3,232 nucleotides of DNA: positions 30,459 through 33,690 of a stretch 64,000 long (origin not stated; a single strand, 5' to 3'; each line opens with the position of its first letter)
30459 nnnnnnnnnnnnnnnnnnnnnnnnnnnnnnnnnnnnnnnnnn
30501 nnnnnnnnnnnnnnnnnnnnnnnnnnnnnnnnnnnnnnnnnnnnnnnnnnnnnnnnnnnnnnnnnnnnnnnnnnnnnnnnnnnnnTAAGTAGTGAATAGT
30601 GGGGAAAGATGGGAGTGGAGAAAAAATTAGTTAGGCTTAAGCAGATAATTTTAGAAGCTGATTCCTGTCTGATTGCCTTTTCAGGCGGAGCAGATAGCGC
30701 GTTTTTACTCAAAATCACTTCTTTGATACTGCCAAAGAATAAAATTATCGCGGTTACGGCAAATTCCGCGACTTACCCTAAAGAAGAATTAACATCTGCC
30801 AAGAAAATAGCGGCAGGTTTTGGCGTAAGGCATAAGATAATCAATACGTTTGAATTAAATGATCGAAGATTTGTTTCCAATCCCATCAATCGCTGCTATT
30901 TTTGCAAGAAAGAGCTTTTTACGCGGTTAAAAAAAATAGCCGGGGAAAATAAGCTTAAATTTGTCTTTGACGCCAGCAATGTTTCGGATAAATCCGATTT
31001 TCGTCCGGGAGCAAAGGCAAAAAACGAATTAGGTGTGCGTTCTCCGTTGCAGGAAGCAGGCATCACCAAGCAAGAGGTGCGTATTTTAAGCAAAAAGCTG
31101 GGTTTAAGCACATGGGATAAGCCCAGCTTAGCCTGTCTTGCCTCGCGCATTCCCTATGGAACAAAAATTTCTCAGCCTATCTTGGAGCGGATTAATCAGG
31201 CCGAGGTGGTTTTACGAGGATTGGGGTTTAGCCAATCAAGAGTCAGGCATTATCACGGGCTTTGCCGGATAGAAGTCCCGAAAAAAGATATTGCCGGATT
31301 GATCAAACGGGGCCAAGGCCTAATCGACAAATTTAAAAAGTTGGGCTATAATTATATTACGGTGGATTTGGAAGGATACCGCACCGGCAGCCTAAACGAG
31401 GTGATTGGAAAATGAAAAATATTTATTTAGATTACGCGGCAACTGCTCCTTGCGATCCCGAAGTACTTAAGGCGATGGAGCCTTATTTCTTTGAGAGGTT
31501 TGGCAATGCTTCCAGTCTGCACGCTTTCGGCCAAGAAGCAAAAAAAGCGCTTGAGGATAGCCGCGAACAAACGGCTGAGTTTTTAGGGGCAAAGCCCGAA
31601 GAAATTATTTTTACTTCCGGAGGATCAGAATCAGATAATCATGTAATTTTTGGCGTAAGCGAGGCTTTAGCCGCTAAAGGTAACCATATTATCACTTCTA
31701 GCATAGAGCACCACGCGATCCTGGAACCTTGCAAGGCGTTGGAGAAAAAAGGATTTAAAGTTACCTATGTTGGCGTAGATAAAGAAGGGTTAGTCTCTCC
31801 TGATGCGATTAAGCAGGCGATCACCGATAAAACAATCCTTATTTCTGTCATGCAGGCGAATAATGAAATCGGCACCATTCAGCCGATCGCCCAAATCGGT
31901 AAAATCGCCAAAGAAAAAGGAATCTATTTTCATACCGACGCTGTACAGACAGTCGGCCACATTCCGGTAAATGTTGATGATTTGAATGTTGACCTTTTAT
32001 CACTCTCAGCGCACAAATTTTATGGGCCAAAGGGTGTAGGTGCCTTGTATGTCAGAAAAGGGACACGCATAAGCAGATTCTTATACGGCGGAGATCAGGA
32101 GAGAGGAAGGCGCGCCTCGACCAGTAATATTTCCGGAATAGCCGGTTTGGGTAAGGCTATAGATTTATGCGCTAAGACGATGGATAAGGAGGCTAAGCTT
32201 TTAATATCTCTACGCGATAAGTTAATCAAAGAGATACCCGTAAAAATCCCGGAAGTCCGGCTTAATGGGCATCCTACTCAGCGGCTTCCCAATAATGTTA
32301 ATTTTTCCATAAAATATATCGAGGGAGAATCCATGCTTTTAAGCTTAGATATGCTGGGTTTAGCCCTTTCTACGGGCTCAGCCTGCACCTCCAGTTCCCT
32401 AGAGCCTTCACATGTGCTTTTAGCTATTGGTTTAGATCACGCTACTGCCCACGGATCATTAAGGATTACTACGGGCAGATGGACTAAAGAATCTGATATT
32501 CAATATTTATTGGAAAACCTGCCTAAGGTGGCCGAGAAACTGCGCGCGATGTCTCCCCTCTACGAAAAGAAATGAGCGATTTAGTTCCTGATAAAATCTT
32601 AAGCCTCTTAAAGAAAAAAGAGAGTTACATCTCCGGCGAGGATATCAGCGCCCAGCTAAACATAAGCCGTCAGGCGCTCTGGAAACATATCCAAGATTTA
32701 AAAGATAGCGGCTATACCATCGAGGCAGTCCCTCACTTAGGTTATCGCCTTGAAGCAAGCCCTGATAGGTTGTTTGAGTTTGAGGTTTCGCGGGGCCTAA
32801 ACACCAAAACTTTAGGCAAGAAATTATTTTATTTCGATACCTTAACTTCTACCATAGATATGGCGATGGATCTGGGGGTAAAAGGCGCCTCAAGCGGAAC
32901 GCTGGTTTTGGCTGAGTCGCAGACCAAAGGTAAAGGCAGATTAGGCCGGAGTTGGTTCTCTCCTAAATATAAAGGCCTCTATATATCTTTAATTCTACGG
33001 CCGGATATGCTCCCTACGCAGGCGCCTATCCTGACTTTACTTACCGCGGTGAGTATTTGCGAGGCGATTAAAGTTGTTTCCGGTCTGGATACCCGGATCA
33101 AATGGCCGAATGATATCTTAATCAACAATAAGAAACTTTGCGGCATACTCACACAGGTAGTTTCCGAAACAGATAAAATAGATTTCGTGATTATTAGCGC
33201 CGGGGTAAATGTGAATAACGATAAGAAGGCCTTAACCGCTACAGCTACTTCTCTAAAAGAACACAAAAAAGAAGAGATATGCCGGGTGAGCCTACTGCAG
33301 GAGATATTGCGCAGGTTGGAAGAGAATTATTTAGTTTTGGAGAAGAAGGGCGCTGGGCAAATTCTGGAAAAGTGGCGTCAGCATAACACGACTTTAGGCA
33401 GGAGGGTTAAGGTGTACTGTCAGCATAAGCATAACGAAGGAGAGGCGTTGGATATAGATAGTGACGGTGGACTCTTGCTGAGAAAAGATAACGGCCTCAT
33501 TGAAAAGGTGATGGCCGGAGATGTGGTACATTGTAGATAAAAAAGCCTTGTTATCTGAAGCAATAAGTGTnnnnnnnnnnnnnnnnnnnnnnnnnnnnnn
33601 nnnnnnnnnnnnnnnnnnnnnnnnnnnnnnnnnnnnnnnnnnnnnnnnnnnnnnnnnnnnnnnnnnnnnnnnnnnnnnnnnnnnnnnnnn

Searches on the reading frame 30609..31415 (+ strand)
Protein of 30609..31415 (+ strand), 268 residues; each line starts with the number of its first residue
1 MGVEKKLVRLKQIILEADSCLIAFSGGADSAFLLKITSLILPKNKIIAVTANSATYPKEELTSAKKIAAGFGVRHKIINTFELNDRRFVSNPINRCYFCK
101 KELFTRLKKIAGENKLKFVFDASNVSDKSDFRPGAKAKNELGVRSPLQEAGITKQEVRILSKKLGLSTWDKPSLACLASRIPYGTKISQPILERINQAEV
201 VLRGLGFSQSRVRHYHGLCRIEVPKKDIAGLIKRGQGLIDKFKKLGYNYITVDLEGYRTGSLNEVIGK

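Call 50: search_protein_families(library=pfam, proteins=[window:30609-31415:+], max_evalue=0.001)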
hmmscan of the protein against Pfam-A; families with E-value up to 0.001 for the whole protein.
window:30609-31415:+ (268 aa): 3 families
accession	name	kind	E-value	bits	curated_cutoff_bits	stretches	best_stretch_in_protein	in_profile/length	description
PF06508.19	QueC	-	3.1e-05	24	22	1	20-81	2-61/210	Queuosine biosynthesis protein QueC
PF02540.23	NAD_synthase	-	0.00014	21.5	21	1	17-79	18-80/242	NAD synthase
PF01171.26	ATP_bind_3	-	0.00043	20.5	27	0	20-52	2-33/182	PP-loop family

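Call 53: search_protein_families(library=ncbifam, proteins=[window:30609-31415:+], max_evalue=0.00001)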
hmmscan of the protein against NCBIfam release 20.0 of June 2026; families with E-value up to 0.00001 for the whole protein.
window:30609-31415:+ (268 aa): 3 families
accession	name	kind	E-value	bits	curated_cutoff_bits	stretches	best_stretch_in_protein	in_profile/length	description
TIGR00268.2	TIGR00268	equivalog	7.2e-92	307.3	150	1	6-263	2-259/259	ATP-dependent sacrificial sulfur transferase LarE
NF010587.0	PRK13980.1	equivalog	6.5e-07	28.8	255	1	16-85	30-99/267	NAD+ synthase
TIGR00364.1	TIGR00364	equivalog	3e-06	26.9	150.3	1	20-82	1-61/201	7-cyano-7-deazaguanine synthase QueC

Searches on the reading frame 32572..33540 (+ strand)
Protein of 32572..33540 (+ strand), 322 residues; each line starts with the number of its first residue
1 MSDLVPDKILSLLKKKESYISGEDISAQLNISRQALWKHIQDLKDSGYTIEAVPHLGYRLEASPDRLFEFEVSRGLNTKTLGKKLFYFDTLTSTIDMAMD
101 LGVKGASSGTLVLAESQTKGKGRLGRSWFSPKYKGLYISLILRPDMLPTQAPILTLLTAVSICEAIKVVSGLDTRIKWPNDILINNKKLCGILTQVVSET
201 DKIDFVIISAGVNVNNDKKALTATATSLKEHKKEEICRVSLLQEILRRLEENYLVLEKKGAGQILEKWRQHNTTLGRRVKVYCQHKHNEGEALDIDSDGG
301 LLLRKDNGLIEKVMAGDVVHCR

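Call 50: search_protein_families(library=pfam, proteins=[window:32572-33540:+], max_evalue=0.001)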
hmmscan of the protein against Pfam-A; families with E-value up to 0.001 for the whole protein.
window:32572-33540:+ (322 aa): 5 families
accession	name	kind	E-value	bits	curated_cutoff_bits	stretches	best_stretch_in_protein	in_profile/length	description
PF03099.24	BPL_LplA_LipB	-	4.2e-22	78.9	21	1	90-213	4-133/133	Biotin/lipoate A/B protein ligase family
PF08279.18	HTH_11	-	3.1e-17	62.6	25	1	8-59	4-55/55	HTH domain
PF02237.23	BPL_C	-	1.1e-09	38.4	21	1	274-320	1-47/48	Biotin protein ligase C terminal domain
PF16917.10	BPL_LplA_LipB_2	-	1.4e-07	31.7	27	1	133-270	39-183/183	Biotin/lipoate A/B protein ligase family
PF13412.12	HTH_24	-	5.2e-07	29.6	21.9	1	8-48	7-46/48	Winged helix-turn-helix DNA-binding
